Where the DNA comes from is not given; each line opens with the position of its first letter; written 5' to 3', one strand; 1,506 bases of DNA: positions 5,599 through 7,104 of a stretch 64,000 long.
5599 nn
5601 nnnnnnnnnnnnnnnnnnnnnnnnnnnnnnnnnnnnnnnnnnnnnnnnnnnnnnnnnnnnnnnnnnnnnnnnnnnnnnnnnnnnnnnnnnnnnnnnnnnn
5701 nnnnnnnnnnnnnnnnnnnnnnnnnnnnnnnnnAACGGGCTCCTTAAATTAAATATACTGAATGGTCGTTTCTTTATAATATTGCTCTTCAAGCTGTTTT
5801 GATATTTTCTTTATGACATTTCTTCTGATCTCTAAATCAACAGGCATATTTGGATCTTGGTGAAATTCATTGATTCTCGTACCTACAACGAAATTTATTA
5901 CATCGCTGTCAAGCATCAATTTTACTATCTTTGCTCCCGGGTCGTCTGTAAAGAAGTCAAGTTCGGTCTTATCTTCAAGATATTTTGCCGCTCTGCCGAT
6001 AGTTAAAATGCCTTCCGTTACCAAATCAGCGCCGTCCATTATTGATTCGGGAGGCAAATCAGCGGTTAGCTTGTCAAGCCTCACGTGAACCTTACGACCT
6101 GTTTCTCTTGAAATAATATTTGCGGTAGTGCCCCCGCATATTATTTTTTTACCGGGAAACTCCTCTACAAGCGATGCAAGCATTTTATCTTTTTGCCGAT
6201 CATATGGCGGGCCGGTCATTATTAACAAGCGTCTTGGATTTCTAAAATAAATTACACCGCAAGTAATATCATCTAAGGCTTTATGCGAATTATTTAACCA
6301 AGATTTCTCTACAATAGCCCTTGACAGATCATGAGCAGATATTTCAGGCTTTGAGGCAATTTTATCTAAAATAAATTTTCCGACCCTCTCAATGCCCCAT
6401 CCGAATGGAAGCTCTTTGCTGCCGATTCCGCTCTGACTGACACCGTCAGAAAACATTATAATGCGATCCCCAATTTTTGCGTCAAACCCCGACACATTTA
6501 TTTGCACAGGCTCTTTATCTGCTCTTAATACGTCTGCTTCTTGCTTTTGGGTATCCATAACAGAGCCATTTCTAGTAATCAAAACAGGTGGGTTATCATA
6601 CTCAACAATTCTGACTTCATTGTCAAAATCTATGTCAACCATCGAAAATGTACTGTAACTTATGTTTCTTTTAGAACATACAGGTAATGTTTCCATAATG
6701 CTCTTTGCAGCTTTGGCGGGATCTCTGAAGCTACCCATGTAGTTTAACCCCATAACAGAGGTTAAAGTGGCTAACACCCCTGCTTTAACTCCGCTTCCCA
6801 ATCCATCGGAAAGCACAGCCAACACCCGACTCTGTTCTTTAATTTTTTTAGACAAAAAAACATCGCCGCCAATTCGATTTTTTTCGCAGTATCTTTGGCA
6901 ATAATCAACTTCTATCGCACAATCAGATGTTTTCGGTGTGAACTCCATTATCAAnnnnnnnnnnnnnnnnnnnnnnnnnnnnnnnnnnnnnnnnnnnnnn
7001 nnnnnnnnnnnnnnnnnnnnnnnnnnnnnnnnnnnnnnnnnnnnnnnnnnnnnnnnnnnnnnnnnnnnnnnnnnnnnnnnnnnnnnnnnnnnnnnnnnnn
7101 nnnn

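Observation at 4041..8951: Five-gene putative H2-sensing signalling module with two different sensory-type [FeFe]-hydrogenase paralogs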

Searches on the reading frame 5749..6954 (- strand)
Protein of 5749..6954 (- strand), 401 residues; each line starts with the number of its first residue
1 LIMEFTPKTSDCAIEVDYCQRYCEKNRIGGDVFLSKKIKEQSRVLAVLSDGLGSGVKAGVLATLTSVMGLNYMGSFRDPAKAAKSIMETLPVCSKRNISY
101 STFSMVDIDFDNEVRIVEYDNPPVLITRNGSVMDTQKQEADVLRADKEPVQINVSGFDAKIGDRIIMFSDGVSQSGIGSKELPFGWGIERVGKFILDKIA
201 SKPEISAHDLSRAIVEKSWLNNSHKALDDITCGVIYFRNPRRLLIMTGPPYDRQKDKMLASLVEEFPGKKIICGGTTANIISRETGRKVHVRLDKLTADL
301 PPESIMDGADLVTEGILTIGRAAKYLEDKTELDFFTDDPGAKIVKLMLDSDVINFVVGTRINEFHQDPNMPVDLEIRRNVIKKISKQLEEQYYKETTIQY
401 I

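Call 4: search_protein_families(library=pfam, proteins=[window:5749-6954:-], max_evalue=0.01)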
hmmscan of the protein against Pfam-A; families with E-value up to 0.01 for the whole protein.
window:5749-6954:- (401 aa): 1 family
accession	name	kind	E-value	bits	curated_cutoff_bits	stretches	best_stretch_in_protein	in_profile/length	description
PF07228.17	SpoIIE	-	8.3e-13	49.1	25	1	42-235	3-189/192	Stage II sporulation protein E (SpoIIE)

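Call 5: search_protein_families(library=ncbifam, proteins=[window:5749-6954:-], max_evalue=0.01)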
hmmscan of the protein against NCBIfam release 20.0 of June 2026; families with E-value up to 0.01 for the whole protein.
window:5749-6954:- (401 aa): 1 family
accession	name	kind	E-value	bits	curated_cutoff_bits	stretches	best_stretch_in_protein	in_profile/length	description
TIGR02865.1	spore_II_E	equivalog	6.6e-09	34.4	490.8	1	24-232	562-758/764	stage II sporulation protein E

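Call 24: find_homologous_proteins(query=window:5749-6954:-, max_evalue=0.00001)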
Query window:5749-6954:- (401 aa): 7325 proteins with E <= 0.00001 among 8000 candidates; the best 120 are listed.
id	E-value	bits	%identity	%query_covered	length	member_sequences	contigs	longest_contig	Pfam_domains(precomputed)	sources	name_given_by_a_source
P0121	4.2e-258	874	98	100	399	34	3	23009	PF07228.18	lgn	-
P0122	2.9e-196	670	74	100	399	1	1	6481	PF07228.18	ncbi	-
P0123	4.5e-195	666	73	100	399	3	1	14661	PF07228.18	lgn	-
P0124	1.2e-184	632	68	100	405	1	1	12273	PF07228.18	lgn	-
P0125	3.9e-184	630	68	100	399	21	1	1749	PF07228.18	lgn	-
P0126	4.6e-184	630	70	100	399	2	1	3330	PF07228.18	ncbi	-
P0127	2.7e-183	628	67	100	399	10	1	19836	PF07228.18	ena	-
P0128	3.7e-183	627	68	100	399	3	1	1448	PF07228.18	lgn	-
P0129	3.3e-182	624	67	100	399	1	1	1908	PF07228.18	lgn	-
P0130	4.7e-182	623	66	100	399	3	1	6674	PF07228.18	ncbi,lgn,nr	ncbi:MAG: SpoIIE family protein phosphatase [Candidatus Riflebacteria bacterium]|nr:SpoIIE family pr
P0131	1.8e-181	622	67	100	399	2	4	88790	PF07228.18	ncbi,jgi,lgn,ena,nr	ncbi:MAG TPA: SpoIIE family protein phosphatase [Candidatus Rifleibacterium sp.]|nr:SpoIIE family pr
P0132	1.1e-180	619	66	100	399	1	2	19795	PF07228.18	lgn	-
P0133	1.5e-179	615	67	100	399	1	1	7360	PF07228.18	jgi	-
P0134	2.0e-179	615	65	100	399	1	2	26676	PF07228.18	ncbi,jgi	jgi:hypothetical protein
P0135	3.0e-173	594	64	100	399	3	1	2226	PF07228.18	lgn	-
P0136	2.9e-172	591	64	100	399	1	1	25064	PF07228.18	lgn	-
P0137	4.5e-172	591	64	100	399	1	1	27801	PF07228.18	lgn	-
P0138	4.1e-171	587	65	100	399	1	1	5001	PF07228.18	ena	-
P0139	1.0e-170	586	65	100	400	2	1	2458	PF07228.18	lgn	-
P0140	2.4e-169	582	64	98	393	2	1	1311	PF07228.18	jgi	-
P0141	5.5e-165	567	63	98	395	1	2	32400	PF07228.18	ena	-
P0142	7.4e-164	564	62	98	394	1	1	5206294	PF07228.18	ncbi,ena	-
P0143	3.9e-132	459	53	97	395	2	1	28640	PF07228.18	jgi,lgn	-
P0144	1.2e-131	457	52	98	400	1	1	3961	PF07228.18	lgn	-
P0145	3.3e-129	449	54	97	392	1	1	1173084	PF07228.18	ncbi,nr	ncbi:MAG: SpoIIE family protein phosphatase [candidate division KSB1 bacterium]|nr:SpoIIE family pro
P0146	4.7e-129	449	53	97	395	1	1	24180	PF07228.18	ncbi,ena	-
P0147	4.8e-129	449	53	97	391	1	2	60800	PF07228.18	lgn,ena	-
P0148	6.6e-129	448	53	98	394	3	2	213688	PF07228.18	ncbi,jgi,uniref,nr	ncbi:MAG: stage II sporulation protein E [Candidatus Auribacter fodinae]|uniref:Stage II sporulation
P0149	1.4e-128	447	50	98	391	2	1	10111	PF07228.18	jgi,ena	jgi:hypothetical protein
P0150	2.5e-128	447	52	97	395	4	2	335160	PF07228.18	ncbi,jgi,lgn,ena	-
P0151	8.1e-128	445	51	98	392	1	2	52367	PF07228.18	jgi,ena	jgi:hypothetical protein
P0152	1.0e-127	445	49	98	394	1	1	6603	PF07228.18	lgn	-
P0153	1.0e-127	445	53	97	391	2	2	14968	PF07228.18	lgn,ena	-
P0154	1.4e-127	444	52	97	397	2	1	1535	PF07228.18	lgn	-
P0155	1.7e-127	444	52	97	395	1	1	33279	PF07228.18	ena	-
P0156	4.1e-127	443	52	98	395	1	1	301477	PF07228.18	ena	-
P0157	4.6e-127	442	50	98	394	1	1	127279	PF07228.18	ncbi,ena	-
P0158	6.5e-127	442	52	98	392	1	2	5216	PF07228.18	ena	-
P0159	9.2e-127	441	53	97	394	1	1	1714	PF07228.18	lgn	-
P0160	1.9e-126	440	51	98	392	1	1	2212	PF07228.18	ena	-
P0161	2.5e-126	440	52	98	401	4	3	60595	PF07228.18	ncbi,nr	ncbi:MAG: SpoIIE family protein phosphatase [Bacteroidota bacterium]|nr:SpoIIE family protein phosph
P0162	2.8e-126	440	50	98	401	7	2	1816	PF07228.18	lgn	-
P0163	3.5e-126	440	51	98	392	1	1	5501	PF07228.18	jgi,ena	-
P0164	3.5e-126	440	51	98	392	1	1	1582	PF07228.18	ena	-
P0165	4.0e-126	439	51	98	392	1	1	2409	PF07228.18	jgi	jgi:hypothetical protein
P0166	4.0e-126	439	49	98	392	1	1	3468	PF07228.18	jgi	jgi:hypothetical protein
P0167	6.5e-126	439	52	97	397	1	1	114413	PF07228.18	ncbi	ncbi:MAG: SpoIIE family protein phosphatase [Ignavibacteriales bacterium]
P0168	7.0e-126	439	51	98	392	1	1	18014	PF07228.18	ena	-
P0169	7.9e-126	438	51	98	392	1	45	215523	PF07228.18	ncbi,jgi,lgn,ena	jgi:hypothetical protein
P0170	9.4e-126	438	51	98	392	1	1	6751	PF07228.18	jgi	jgi:hypothetical protein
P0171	1.0e-125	438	51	98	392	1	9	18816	PF07228.18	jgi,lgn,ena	jgi:hypothetical protein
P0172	1.0e-125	438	49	97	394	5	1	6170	PF07228.18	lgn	-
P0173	1.4e-125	438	51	98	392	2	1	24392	PF07228.18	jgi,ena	-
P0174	2.0e-125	437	51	98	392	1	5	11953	PF07228.18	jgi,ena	jgi:hypothetical protein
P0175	2.2e-125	437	51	98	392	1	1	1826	PF07228.18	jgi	-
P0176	3.5e-125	436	51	98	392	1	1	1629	PF07228.18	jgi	-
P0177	5.0e-125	436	51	98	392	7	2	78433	PF07228.18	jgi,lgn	jgi:hypothetical protein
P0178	5.3e-125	436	50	98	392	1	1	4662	PF07228.18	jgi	jgi:hypothetical protein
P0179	5.4e-125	436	50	98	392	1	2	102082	PF07228.18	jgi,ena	jgi:hypothetical protein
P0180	6.5e-125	435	51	98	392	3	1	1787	PF07228.18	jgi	-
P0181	6.7e-125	435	51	99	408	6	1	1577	PF07228.18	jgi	-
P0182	8.8e-125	435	52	97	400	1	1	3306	PF07228.18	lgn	-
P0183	9.4e-125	435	50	98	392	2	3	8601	PF07228.18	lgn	-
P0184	1.0e-124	435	52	97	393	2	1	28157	PF07228.18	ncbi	ncbi:MAG: SpoIIE family protein phosphatase [Rhodothermaceae bacterium]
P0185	1.1e-124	435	50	98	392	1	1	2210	PF07228.18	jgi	jgi:hypothetical protein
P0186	1.3e-124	434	51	98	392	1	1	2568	PF07228.18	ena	-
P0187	1.5e-124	434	49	99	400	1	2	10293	PF07228.18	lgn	-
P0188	1.7e-124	434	51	98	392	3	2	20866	PF07228.18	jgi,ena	-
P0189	1.9e-124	434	51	99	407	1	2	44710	PF07228.18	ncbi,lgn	ncbi:MAG: SpoIIE family protein phosphatase [Bacillota bacterium]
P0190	2.0e-124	434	53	97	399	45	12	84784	PF07228.18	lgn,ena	-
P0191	3.2e-124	433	51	98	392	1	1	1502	PF07228.18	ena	-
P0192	3.3e-124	433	50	98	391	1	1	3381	PF07228.18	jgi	jgi:Stage II sporulation protein E (SpoIIE)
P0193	3.8e-124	433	50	98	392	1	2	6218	PF07228.18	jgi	jgi:hypothetical protein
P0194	4.0e-124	433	52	98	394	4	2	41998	PF07228.18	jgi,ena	jgi:hypothetical protein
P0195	4.5e-124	433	50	98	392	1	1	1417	PF07228.18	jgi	jgi:hypothetical protein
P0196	6.0e-124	432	52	97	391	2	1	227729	PF07228.18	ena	-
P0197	9.2e-124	432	51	98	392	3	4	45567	PF07228.18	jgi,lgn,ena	jgi:hypothetical protein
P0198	9.5e-124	432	50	97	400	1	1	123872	PF07228.18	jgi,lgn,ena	-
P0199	9.7e-124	431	49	98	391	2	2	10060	PF07228.18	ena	-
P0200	1.0e-123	431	51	98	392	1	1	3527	PF07228.18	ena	-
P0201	1.1e-123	431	50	98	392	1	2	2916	PF07228.18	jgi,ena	jgi:hypothetical protein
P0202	1.1e-123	431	50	98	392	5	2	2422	PF07228.18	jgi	jgi:hypothetical protein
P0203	1.1e-123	431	50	98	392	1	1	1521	PF07228.18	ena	-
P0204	1.2e-123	431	50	98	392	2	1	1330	PF07228.18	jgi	jgi:hypothetical protein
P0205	1.2e-123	431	49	98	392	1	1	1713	PF07228.18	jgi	-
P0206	1.3e-123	431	50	98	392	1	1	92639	PF07228.18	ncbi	-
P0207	1.4e-123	431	51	97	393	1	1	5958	PF07228.18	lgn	-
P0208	1.5e-123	431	50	98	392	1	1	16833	PF07228.18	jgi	jgi:hypothetical protein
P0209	1.6e-123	431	50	98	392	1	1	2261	PF07228.18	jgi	jgi:hypothetical protein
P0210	1.7e-123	431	50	98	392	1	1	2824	PF07228.18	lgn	-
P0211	1.7e-123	431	51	98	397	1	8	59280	PF07228.18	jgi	jgi:hypothetical protein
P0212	1.9e-123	431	49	98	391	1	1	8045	PF07228.18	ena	-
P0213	2.7e-123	430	50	97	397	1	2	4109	PF07228.18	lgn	-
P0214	2.7e-123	430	50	98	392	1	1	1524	PF07228.18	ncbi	-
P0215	2.9e-123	430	50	98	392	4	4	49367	PF07228.18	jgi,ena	jgi:hypothetical protein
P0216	3.0e-123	430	50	98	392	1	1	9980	PF07228.18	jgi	jgi:hypothetical protein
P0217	3.2e-123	430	51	97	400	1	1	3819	PF07228.18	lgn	-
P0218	3.4e-123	430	48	98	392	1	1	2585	PF07228.18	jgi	jgi:hypothetical protein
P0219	3.6e-123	430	50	98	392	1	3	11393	PF07228.18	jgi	jgi:hypothetical protein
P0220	3.6e-123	430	50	98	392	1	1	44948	PF07228.18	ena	-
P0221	3.7e-123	430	50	97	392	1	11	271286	PF07228.18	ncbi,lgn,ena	-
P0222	3.8e-123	430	50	97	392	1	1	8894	PF07228.18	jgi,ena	jgi:hypothetical protein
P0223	4.4e-123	429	51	98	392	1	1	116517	PF07228.18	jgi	jgi:hypothetical protein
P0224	4.7e-123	429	50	98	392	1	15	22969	PF07228.18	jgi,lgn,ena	-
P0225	4.8e-123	429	50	98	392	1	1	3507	PF07228.18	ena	-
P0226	5.0e-123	429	50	98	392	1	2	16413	PF07228.18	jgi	-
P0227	5.3e-123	429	50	97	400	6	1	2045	PF07228.18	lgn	-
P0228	5.5e-123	429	50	98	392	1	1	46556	PF07228.18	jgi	-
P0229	6.1e-123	429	50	98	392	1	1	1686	PF07228.18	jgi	jgi:hypothetical protein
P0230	6.1e-123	429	49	99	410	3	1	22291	PF07228.18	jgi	jgi:hypothetical protein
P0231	6.4e-123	429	50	97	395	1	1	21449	PF07228.18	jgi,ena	jgi:hypothetical protein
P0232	6.6e-123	429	49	98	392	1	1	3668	PF07228.18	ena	-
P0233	7.3e-123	429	50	98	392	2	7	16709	PF07228.18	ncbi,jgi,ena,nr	ncbi:MAG: SpoIIE family protein phosphatase [Verrucomicrobiae bacterium]|jgi:hypothetical protein|nr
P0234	7.4e-123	429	50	98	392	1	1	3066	PF07228.18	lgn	-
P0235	7.5e-123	429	52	93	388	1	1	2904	PF07228.18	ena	-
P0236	7.5e-123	429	50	98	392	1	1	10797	PF07228.18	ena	-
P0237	7.9e-123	428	50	98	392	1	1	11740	PF07228.18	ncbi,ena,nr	ncbi:MAG TPA: SpoIIE family protein phosphatase [Candidatus Acidoferrales bacterium]|nr:SpoIIE famil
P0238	8.2e-123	428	49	98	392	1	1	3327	PF07228.18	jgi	jgi:hypothetical protein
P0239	8.3e-123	428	50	98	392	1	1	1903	PF07228.18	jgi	jgi:hypothetical protein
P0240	8.4e-123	428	50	98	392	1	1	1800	PF07228.18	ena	-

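Call 27: find_related_loci(query=A1, collection=genome_contigs, flank=10000)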
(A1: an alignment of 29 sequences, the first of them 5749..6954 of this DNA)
Query A1 (401 aa) in genome_contigs; peptide patterns used: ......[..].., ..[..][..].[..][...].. (x = any residue, [..] = any of these).
600 stretches matched a pattern (row limit reached: there are more); 596 encode a relative of the query (tblastn E <= 1e-3); the best 80 are kept; 80 distinct loci.
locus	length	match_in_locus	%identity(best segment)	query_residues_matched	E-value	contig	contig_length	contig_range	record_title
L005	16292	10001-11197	67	3-401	0e+0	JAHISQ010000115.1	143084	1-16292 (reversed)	MAG: Candidatus Riflebacteria bacterium isolate MM_PC_MetaG.mb.182 MM_PC_MetaG.mb.182_k141_1211844, whole genome shotgun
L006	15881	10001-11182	49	6-401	5e-131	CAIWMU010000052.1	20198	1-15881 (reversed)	MAG: uncultured Verrucomicrobia subdivision 3 bacterium isolate Loclat_bin-04207 genome assembly, contig: bin-04207:052/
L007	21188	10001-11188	52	10-400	9e-129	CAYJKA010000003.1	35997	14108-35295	MAG TPA_asm: uncultured Treponemataceae bacterium isolate ERP123703_co3_225 genome assembly, contig: NODE_1218_length_35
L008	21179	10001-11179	50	11-401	9e-128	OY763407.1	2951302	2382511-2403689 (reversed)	MAG: bacterium isolate 9fabd71c-f4bc-49f2-be01-8067ea32d293 genome assembly, chromosome: 1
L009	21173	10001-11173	48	9-401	4e-127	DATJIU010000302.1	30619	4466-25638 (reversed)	MAG TPA_asm: Dongiaceae bacterium isolate SMAG_U15546 k141_10143346, whole genome shotgun sequence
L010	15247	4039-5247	50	10-401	7e-125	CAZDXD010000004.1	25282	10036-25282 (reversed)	MAG TPA_asm: uncultured Treponemataceae bacterium isolate SRP141132_co3_32 genome assembly, contig: NODE_1400_length_252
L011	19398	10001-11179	51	14-401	7e-125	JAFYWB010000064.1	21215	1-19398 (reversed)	MAG: Treponema sp. isolate RGIG7474 Water_buffalos_Colon-3__c277239, whole genome shotgun sequence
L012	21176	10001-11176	50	14-400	1e-124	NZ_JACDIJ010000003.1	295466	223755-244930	Treponema sp. OMZ 840 3, whole genome shotgun sequence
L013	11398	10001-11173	47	10-401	5e-124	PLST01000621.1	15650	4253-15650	MAG: Acidobacteriaceae bacterium isolate bog_368 73.20120700_S1D.31_contig_12095, whole genome shotgun sequence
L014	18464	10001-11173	51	14-401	7e-124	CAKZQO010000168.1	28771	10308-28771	MAG TPA_asm: uncultured Spirochaeta sp. isolate SRR5214706_bin.118_CONCOCT_v1.1_MAG genome assembly, contig: ERZ1744544.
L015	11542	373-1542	49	11-401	1e-123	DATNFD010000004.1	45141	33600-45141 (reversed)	MAG TPA_asm: Terracidiphilus sp. isolate SMAG_U11286 k141_3591729, whole genome shotgun sequence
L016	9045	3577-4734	49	14-401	5e-123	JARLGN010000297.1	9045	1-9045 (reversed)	MAG: Acidobacteriota bacterium isolate MAG_BO2 MetaBAT2_Bin_2_Oxic_k141_869171, whole genome shotgun sequence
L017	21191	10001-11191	50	10-401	2e-122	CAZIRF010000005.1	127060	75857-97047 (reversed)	MAG TPA_asm: uncultured Spirochaetales bacterium isolate ERP125879_co1_45 genome assembly, contig: NODE_13_length_127060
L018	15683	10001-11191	49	10-401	4e-121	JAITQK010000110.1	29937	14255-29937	MAG: Treponema sp. isolate Pq454_bin73 k119_1850694, whole genome shotgun sequence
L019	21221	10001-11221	47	14-401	7e-121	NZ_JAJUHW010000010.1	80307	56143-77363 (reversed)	MAG: Gracilinema caldarium isolate bin74 k141_1024129_length_80307_cov_22.9946, whole genome shotgun sequence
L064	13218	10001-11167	44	10-401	6e-106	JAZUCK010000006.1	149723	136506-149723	MAG: Alphaproteobacteria bacterium isolate T1900045314_YK20190003.MAGScoT_cleanbin_000006 SGB_6269_k141_1842671, whole g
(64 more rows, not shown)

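Call 35: predict_structure(alignment_id=A1)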
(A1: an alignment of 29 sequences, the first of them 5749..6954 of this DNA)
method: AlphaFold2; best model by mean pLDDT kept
length: 401 residues; sequences in the alignment: 29
mean_pLDDT: 84.9   pTM: 0.80
mean pLDDT of the five models: 84.9, 84.5, 83.1, 81.9, 81.2
residues with pLDDT >= 90: 191; 70-90: 163; 50-70: 36; < 50: 11
segments of 3 or more residues with pLDDT < 50: 1-4, 6-8, 363-366
pLDDT, mean of each block of 10 residues (from residue 1): 46 89 76 88 90 79 90 81 83 60 90 91 91 89 79 92 94 76 81 94 93 93 87 93 91 86 92 93 94 78 91 91 91 84 92 86 51 73 91 87 79
secondary structure, 60 per line:
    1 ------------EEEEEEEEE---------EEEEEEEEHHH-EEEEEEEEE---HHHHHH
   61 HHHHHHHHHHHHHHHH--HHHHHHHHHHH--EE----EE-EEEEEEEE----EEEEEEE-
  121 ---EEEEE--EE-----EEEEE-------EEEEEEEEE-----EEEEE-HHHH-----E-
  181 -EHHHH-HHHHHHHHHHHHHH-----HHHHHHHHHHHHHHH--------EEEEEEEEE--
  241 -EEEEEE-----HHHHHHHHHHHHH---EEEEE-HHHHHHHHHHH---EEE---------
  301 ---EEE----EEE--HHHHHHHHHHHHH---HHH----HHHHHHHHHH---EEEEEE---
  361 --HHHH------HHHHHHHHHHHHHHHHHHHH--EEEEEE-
elements in order: E13-21 E31-38 E43-51 H55-76 H79-89 E101-108 E113-119 E124-128 E138-142 E150-158 E164-168 H170-173 H183-186 H188-201 H207-221 E230-238 E242-247 H253-265 E269-273 H275-285 E289-291 E304-306 E311-313 H316-328 H339-348 E352-357 H363-366 H373-392 E395-400

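Call 60: search_protein_families(library=pfam, proteins=[L064:5308-7932:+], max_evalue=0.01)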
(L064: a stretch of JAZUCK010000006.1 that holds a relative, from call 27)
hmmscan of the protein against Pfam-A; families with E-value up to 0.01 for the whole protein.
L064:5308-7932:+ (874 aa): 4 families
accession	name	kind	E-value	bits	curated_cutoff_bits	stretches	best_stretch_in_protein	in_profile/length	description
PF25137.1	ADH_Fe_C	-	1.2e-56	192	27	1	658-869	2-193/194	Fe-containing alcohol dehydrogenase family, C-terminal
PF00465.25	Fe-ADH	-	2.3e-44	151.4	31.3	1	469-645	1-167/168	Iron-containing alcohol dehydrogenase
PF00171.27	Aldedh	-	5.2e-30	104.8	23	1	18-282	27-292/461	Aldehyde dehydrogenase family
PF13685.12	Fe-ADH_2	-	8.4e-08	32.8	28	1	483-572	14-100/149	Iron-containing alcohol dehydrogenase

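Call 68: search_solved_structures(query=window:5749-6948:-, max_evalue=0.01, show_alignments=3)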
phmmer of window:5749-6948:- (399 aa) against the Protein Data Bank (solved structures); distinct sequences matched with E-value up to 0.01: 3.
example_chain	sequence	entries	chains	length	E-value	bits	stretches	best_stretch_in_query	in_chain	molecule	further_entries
3t91_A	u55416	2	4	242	7.6e-05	25.2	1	27-172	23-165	Stage II sporulation protein E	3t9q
5mqh_A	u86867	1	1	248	0.00014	24.3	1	26-172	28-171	Serine phosphatase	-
5ucg_A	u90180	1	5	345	0.00018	24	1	27-172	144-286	Stage II sporulation protein E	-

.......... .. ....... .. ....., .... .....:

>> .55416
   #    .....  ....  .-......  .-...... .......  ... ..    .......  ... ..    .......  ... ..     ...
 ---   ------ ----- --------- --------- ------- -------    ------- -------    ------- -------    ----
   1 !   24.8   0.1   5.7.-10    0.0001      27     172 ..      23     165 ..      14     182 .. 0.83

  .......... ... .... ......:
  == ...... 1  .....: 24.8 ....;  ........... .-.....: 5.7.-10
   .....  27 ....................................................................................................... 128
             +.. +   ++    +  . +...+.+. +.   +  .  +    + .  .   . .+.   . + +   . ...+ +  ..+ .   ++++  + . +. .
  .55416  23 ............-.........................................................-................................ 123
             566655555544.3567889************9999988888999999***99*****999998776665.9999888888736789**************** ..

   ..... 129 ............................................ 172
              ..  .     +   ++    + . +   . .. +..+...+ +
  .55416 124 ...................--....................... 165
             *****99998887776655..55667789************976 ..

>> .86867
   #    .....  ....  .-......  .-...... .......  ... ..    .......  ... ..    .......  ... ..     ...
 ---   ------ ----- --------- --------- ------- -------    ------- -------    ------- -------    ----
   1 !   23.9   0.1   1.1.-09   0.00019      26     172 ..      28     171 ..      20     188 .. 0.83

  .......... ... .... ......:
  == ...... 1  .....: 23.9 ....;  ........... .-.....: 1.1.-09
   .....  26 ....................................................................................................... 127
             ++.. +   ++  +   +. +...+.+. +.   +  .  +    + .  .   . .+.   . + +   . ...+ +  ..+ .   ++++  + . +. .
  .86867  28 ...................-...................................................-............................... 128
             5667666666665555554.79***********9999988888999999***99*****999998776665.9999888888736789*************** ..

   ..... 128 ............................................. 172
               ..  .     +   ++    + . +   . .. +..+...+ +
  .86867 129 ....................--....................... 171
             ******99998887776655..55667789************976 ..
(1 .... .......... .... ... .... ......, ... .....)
